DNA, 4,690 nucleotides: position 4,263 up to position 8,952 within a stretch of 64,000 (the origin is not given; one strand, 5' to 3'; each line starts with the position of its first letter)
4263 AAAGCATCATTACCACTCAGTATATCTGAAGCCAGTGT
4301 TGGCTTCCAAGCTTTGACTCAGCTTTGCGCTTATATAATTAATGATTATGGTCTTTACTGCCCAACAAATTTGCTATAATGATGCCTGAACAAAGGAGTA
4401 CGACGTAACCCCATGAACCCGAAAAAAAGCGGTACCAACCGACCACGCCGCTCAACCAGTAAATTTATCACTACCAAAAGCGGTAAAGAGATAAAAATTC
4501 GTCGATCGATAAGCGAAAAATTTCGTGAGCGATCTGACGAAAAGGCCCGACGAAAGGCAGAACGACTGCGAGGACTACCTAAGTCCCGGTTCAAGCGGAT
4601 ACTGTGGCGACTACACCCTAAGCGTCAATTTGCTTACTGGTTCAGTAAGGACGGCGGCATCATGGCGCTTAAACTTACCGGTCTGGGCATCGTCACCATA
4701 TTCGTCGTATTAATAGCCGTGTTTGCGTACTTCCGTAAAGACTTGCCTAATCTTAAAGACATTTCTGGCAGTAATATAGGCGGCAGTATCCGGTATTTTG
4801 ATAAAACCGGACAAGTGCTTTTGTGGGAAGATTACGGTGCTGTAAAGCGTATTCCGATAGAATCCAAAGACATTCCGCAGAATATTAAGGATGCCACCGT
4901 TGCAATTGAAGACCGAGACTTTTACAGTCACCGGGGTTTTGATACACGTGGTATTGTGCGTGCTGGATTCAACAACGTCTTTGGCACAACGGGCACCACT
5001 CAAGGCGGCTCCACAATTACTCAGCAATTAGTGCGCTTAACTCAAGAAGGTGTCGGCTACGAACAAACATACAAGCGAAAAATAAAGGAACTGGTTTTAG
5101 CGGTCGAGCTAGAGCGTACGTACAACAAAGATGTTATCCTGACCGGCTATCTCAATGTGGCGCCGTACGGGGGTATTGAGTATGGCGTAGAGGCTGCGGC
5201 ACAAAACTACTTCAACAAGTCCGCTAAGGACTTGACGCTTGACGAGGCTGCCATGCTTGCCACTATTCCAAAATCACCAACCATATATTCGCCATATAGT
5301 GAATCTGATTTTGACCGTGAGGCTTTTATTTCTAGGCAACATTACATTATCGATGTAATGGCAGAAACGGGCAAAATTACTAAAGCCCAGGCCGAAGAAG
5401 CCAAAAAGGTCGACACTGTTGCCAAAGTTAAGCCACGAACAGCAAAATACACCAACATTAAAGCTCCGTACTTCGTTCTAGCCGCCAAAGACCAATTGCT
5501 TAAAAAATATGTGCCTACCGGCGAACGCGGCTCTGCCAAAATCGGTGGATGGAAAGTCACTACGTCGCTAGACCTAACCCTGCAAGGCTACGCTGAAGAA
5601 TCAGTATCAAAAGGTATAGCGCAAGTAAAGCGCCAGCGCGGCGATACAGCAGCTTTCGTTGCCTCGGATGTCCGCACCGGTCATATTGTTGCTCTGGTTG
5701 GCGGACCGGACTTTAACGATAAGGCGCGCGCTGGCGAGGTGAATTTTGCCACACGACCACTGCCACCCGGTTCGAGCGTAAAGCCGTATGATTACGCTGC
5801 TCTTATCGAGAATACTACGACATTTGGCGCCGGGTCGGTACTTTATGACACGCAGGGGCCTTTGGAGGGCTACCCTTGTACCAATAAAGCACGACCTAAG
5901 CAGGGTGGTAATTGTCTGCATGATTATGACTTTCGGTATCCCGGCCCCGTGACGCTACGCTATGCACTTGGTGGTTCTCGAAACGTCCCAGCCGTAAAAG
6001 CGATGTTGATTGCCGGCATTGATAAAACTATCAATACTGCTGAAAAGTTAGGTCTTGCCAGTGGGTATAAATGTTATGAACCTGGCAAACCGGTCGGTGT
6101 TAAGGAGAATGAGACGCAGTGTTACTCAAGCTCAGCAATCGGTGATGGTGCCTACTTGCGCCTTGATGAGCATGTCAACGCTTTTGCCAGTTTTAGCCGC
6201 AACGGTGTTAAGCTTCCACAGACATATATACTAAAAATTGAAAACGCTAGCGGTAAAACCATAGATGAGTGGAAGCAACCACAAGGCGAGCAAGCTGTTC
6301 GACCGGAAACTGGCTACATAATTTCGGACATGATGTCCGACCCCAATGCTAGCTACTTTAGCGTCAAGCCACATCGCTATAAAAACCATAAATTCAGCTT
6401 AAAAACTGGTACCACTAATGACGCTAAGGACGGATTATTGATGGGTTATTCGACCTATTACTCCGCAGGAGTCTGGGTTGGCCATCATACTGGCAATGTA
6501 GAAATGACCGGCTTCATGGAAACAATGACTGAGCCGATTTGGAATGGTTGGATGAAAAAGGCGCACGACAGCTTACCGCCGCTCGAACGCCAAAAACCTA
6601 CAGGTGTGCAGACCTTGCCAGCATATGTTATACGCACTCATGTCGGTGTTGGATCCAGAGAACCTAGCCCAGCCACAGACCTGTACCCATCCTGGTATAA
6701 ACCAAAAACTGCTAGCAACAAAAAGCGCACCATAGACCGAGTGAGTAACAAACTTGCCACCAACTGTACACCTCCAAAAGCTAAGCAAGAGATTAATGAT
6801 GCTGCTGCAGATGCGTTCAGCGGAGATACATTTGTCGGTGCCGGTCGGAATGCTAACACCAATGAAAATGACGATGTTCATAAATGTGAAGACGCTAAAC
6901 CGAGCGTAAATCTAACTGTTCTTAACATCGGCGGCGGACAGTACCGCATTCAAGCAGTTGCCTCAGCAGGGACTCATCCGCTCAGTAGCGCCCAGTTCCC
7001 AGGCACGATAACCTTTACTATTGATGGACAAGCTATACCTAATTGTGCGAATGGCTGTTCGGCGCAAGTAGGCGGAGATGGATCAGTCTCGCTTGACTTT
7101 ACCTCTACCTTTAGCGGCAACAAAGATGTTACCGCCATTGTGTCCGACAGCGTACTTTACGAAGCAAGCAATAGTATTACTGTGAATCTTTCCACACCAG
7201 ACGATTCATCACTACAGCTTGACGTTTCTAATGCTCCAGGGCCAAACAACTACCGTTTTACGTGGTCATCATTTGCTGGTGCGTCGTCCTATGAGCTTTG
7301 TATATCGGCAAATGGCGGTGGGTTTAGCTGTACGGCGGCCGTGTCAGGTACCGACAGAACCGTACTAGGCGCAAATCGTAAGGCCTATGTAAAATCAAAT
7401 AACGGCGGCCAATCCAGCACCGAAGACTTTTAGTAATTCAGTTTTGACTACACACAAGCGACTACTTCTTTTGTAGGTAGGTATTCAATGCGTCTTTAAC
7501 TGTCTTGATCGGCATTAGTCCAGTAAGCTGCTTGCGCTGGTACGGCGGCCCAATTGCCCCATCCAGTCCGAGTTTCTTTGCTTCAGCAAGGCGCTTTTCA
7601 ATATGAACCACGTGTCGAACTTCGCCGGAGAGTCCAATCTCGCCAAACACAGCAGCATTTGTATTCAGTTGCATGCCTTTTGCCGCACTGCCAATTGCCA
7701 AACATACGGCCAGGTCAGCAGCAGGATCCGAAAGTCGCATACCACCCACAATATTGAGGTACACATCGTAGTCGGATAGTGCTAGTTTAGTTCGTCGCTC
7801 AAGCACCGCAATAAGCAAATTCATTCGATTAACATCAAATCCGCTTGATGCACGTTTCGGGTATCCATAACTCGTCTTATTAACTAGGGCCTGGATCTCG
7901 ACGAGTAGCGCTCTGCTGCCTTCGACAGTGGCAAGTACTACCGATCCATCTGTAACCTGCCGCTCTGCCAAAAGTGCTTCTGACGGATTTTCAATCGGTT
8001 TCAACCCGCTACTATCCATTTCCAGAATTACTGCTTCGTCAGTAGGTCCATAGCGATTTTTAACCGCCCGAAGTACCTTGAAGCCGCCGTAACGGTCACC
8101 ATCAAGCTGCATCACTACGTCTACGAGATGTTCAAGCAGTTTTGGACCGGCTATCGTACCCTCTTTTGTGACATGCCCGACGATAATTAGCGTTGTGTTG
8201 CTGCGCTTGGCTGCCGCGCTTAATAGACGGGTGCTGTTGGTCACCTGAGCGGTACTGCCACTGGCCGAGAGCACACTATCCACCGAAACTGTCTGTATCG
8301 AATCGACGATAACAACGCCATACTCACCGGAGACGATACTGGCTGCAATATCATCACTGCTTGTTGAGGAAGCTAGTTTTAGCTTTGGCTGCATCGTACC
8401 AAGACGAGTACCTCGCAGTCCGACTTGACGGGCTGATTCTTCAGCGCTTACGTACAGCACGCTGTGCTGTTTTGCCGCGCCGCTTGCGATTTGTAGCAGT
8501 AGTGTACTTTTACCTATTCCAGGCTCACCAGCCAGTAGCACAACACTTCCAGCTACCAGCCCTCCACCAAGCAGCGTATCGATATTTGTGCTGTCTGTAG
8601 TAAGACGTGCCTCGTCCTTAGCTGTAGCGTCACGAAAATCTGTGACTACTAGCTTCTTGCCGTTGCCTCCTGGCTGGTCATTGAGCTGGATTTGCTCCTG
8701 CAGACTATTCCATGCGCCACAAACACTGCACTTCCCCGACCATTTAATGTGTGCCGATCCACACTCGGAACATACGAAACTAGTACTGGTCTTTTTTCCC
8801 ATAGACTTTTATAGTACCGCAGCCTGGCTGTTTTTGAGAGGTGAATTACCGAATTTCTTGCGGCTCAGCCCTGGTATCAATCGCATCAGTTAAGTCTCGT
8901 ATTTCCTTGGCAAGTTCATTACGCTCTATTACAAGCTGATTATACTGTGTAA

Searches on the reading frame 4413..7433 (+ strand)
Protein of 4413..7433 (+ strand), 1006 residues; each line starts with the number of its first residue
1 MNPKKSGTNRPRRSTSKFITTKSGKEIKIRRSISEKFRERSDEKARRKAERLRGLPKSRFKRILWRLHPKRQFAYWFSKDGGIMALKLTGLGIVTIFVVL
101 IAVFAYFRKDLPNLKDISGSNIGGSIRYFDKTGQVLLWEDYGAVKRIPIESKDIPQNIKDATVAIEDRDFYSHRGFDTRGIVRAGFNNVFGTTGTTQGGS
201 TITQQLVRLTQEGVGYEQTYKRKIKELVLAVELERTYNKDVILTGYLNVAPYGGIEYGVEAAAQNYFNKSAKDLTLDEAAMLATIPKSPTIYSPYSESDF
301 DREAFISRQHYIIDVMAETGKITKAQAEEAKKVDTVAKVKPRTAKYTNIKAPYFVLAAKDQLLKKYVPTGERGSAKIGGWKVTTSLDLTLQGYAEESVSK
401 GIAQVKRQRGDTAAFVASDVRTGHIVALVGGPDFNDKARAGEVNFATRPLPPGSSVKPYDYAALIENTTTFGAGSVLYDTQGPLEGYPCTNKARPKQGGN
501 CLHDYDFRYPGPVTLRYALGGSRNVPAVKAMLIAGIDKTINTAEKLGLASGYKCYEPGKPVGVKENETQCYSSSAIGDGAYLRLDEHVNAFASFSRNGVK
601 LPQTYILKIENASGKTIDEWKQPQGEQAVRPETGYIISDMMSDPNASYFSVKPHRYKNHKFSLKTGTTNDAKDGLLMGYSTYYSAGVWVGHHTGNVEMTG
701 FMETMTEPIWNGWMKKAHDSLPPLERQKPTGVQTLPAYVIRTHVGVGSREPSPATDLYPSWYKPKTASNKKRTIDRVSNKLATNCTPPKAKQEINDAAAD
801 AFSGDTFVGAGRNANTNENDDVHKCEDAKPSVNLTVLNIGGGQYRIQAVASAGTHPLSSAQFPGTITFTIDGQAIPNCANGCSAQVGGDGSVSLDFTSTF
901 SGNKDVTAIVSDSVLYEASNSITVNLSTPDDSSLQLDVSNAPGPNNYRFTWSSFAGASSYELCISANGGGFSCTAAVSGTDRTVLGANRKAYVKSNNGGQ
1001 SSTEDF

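Call 84: search_protein_families(library=pfam, proteins=[window:4413-7433:+], max_evalue=0.00001)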
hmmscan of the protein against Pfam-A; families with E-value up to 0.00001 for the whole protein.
window:4413-7433:+ (1006 aa): 2 families
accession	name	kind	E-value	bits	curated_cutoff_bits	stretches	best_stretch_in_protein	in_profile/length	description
PF00912.28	Transgly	-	9.8e-56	188.4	27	1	143-316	11-177/178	Transglycosylase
PF00905.27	Transpeptidase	-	1.6e-15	57.6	22.1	1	414-675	2-249/299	Penicillin binding protein transpeptidase domain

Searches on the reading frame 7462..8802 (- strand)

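Call 84: search_protein_families(library=pfam, proteins=[window:7462-8802:-], max_evalue=0.00001)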
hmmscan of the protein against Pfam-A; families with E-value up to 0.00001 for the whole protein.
window:7462-8802:- (446 aa): 4 families
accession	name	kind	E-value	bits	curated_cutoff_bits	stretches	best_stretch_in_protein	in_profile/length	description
PF06745.19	ATPase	-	1e-14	54.9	26.6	1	73-250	7-206/231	KaiC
PF13481.12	AAA_25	-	1.6e-12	47.9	27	1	65-215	13-194/195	AAA domain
PF03796.21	DnaB_C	-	1.1e-08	35.3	27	1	68-130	3-66/255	DnaB-like helicase C terminal domain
PF18073.7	Zn_ribbon_LapB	-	1.3e-08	34.8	25.7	1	9-36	1-28/28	Rubredoxin metal binding domain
